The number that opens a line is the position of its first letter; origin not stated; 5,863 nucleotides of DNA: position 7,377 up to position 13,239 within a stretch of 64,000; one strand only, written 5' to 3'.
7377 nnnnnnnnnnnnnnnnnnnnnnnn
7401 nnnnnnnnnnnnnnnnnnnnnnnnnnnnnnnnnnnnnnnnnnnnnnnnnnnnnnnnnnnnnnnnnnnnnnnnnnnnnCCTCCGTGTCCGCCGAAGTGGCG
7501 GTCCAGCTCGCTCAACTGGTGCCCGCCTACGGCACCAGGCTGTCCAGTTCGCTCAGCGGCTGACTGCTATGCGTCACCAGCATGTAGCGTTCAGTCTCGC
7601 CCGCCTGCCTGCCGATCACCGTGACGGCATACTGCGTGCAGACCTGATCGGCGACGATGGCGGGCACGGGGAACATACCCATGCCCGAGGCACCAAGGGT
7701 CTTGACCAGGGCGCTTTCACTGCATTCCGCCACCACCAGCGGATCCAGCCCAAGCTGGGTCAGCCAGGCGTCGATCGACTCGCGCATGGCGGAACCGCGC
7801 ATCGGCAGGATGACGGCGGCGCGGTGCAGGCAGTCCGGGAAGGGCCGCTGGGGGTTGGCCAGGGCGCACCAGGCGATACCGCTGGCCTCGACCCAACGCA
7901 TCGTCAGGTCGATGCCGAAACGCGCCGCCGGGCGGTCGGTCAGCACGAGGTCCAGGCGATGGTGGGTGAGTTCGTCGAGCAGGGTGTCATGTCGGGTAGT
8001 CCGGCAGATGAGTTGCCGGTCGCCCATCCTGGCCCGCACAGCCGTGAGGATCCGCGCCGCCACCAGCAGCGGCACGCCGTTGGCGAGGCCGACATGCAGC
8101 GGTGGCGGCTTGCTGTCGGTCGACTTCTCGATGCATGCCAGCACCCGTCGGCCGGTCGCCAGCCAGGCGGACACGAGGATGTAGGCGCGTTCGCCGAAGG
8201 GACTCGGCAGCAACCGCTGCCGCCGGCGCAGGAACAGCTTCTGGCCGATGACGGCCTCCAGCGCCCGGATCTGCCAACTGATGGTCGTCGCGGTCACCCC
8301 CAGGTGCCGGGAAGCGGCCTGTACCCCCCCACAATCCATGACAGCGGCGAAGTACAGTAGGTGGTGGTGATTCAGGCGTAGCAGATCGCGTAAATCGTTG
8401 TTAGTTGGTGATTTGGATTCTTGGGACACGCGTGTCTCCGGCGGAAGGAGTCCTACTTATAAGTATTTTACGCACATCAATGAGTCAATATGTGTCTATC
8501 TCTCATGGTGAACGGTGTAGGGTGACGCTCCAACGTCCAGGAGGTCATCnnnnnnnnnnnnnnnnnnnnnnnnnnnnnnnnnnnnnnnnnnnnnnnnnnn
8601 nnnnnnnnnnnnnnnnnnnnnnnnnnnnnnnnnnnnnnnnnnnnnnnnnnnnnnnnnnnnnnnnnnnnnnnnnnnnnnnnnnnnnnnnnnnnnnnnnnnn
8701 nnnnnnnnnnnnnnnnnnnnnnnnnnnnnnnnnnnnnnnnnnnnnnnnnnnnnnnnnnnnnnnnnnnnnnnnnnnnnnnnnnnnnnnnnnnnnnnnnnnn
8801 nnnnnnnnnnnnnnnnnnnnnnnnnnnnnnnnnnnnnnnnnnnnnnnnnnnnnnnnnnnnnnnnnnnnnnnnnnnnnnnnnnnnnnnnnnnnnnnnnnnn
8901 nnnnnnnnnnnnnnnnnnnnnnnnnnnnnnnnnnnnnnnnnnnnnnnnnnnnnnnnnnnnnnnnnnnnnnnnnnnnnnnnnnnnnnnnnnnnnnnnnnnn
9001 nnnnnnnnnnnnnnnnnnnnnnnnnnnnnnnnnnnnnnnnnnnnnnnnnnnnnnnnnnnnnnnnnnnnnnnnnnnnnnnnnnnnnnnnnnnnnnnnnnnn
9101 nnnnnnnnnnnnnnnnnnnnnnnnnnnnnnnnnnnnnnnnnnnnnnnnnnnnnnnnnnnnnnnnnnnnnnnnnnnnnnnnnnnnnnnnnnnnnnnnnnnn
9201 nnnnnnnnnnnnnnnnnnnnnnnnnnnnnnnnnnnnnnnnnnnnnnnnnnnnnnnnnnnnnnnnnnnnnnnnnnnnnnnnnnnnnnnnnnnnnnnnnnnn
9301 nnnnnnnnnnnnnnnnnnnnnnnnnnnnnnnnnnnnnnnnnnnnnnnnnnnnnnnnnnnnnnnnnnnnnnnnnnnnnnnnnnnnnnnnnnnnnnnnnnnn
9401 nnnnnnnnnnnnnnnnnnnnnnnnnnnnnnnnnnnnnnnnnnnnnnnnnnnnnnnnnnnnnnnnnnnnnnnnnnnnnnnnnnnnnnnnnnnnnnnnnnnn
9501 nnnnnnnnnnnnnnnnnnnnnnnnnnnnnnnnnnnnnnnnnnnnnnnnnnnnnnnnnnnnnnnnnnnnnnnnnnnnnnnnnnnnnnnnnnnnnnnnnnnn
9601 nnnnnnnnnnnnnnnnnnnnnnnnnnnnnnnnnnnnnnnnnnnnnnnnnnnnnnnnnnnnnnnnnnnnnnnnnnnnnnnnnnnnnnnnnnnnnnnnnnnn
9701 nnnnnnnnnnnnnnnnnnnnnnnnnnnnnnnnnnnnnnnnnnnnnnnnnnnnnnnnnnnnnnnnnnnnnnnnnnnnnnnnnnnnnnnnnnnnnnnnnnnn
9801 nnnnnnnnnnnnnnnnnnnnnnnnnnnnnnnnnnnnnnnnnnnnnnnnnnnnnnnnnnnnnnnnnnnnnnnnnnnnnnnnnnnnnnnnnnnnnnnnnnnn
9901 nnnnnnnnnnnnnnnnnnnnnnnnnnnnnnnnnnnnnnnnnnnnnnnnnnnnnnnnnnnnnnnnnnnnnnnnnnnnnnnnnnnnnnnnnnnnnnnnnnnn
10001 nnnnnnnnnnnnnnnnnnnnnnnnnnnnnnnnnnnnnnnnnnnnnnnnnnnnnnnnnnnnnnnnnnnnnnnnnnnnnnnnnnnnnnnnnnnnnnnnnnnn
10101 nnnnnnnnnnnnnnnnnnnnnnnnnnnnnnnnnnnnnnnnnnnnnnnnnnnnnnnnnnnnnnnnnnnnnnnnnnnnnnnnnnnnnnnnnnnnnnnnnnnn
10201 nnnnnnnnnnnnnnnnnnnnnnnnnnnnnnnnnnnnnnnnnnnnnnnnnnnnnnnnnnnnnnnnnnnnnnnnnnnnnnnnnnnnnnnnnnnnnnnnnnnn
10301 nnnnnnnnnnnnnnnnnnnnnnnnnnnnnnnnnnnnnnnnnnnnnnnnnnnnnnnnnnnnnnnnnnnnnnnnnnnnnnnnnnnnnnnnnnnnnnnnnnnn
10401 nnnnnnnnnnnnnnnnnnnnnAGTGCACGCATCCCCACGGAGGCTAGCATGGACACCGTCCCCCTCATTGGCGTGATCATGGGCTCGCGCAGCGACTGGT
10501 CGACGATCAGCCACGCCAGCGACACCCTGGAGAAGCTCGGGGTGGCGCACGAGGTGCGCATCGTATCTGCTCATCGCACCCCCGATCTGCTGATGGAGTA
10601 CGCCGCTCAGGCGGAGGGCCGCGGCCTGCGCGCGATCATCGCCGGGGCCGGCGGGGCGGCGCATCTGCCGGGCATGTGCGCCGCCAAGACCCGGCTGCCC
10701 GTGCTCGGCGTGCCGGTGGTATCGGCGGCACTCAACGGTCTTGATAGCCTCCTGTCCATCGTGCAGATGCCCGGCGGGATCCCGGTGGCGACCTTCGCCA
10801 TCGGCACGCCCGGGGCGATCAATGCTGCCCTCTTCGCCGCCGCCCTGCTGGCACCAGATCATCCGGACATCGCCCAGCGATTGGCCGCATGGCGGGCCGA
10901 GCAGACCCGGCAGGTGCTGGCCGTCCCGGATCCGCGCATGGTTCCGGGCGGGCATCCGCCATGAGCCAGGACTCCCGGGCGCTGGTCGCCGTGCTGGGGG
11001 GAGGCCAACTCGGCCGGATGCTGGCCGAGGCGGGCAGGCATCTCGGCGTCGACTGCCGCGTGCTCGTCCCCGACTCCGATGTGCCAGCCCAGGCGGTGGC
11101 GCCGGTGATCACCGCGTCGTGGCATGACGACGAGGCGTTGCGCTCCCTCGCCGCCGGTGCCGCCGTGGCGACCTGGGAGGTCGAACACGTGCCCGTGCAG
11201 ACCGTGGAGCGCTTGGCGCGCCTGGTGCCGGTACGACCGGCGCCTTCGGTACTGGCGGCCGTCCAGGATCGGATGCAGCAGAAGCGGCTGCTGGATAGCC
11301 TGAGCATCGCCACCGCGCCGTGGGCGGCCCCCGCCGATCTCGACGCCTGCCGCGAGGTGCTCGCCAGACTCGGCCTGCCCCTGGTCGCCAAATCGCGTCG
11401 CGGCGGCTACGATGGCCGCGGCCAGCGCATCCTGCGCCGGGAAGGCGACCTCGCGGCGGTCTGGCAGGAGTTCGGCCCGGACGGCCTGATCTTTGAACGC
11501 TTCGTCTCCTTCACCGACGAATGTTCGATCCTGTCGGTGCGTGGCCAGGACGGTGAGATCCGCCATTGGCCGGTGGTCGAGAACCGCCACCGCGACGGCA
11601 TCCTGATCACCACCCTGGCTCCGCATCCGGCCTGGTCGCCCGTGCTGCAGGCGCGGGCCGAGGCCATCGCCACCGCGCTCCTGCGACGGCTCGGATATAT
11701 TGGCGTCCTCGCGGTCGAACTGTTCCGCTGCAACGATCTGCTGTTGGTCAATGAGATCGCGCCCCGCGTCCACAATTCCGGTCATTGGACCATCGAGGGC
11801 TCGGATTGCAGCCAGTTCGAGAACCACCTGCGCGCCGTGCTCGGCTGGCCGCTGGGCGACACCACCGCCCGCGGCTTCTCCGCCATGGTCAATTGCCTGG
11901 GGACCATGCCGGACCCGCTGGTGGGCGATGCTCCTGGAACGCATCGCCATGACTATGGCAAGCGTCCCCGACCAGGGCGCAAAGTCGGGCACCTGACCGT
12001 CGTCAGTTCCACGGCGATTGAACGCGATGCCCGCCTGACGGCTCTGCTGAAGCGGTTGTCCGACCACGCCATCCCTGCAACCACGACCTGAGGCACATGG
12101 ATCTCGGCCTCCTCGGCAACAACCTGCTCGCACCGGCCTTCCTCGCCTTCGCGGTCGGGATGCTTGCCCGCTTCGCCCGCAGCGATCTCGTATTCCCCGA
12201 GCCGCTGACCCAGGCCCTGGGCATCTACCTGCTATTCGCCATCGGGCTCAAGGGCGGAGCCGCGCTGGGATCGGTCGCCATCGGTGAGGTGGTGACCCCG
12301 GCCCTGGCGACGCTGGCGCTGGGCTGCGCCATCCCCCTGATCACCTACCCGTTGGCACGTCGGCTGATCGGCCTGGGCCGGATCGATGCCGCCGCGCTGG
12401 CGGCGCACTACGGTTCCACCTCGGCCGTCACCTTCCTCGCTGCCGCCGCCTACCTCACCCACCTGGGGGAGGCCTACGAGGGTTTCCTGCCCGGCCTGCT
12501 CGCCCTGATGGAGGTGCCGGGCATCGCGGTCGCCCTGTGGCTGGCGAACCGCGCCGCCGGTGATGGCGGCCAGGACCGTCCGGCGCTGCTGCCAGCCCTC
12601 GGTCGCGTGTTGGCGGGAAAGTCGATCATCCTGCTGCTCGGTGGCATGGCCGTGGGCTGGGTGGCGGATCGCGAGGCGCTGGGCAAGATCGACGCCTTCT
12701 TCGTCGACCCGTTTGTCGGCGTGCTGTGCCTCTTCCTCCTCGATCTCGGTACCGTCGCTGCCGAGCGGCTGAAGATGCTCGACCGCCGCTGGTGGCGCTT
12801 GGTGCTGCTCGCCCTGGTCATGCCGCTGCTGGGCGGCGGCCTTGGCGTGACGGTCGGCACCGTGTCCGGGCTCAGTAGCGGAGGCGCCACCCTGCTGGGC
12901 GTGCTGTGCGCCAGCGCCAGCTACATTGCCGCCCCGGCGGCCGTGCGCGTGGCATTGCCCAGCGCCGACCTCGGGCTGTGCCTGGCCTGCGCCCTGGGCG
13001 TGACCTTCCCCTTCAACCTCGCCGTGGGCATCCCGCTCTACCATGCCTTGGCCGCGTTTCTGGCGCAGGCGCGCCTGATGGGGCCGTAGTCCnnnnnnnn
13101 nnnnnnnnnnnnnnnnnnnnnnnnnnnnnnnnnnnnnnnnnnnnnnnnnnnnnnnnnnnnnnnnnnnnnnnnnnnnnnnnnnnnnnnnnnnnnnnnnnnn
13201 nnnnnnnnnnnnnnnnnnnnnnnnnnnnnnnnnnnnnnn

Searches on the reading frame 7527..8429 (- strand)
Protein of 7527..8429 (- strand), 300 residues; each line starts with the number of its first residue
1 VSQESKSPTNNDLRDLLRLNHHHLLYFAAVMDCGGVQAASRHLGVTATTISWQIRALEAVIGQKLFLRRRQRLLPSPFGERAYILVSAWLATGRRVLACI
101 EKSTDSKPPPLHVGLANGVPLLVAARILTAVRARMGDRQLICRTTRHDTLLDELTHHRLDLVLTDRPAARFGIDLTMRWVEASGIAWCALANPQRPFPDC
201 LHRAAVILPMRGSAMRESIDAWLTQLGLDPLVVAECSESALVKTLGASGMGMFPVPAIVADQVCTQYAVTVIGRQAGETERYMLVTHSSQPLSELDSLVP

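Call 13: search_protein_families(library=pfam, proteins=[window:7527-8429:-], max_evalue=0.001)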
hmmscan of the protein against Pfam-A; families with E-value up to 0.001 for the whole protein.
window:7527-8429:- (300 aa): 2 families
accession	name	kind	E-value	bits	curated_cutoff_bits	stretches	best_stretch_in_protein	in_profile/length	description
PF00126.33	HTH_1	-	3e-14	53.2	26.6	1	22-80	2-60/60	Bacterial regulatory helix-turn-helix protein, lysR family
PF03466.25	LysR_substrate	-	2.1e-11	44.1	28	1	110-294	7-195/209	LysR substrate binding domain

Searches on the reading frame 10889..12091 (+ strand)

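Call 13: search_protein_families(library=pfam, proteins=[window:10889-12091:+], max_evalue=0.001)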
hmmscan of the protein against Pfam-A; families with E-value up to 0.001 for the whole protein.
window:10889-12091:+ (400 aa): 3 families
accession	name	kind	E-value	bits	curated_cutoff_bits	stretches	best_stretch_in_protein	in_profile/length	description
PF02222.28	ATP-grasp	-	2.6e-55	187.3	27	1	134-310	2-179/179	ATP-grasp domain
PF22660.2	RS_preATP-grasp-like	-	2e-25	89.5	27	1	33-126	4-98/98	Ribonucleotide synthetase preATP-grasp domain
PF17769.7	PurK_C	-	3.1e-13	49.7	22.6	1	331-378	1-52/56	Phosphoribosylaminoimidazole carboxylase C-terminal domain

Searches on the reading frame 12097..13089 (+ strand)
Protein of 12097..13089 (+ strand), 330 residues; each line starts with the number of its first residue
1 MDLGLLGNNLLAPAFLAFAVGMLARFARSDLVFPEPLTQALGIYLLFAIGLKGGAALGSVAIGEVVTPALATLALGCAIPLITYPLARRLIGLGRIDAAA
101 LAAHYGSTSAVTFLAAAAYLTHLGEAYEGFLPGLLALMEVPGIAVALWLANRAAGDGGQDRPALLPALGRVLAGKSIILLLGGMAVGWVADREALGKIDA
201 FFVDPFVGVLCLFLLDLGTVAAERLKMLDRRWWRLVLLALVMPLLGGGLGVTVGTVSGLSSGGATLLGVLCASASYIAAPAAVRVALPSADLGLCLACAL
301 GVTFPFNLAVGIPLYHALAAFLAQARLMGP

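Call 13: search_protein_families(library=pfam, proteins=[window:12097-13089:+], max_evalue=0.001)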
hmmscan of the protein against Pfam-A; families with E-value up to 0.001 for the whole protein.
window:12097-13089:+ (330 aa): 1 family
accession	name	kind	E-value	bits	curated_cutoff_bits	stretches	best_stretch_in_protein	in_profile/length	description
PF05982.17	Sbt_1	-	5.3e-104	348.3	27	1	13-319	1-307/308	Na+-dependent bicarbonate transporter superfamily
